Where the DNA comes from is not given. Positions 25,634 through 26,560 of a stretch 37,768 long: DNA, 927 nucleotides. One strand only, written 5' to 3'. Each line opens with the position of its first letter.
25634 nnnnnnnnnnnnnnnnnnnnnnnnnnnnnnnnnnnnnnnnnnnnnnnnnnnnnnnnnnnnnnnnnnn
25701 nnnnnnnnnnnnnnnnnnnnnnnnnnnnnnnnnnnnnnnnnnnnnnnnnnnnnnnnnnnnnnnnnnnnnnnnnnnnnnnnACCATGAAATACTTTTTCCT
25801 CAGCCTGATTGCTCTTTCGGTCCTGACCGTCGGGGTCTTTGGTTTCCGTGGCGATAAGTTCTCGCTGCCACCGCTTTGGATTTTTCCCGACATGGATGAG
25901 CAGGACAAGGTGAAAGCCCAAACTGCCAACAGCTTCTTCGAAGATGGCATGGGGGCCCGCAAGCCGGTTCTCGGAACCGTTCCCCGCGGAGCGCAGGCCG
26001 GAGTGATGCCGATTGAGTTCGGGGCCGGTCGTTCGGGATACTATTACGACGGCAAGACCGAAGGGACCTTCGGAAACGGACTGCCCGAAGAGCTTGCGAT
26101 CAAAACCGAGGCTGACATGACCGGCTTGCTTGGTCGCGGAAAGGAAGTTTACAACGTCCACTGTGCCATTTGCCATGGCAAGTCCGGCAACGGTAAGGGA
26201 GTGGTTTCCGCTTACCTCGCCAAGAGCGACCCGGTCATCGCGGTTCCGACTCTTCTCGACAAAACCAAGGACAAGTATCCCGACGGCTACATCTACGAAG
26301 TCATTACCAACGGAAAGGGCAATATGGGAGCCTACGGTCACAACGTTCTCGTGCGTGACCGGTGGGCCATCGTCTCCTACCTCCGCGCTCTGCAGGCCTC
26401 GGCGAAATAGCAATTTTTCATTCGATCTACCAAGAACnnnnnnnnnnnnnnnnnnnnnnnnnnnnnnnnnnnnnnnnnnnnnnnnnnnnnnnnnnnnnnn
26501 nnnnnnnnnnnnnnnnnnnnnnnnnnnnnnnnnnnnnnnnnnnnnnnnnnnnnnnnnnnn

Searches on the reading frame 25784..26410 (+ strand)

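Call 12: search_protein_families(library=pfam, proteins=[window:25784-26410:+], max_evalue=0.001)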
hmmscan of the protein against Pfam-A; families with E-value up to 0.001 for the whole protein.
window:25784-26410:+ (208 aa): 2 families
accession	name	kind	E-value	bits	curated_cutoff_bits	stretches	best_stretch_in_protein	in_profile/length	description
PF13442.11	Cytochrome_CBB3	-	1.1e-12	48.5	27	1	118-200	5-68/68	Cytochrome C oxidase, cbb3-type, subunit III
PF00034.26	Cytochrom_C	-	2.9e-06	28.9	21.3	1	118-203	3-89/90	Cytochrome c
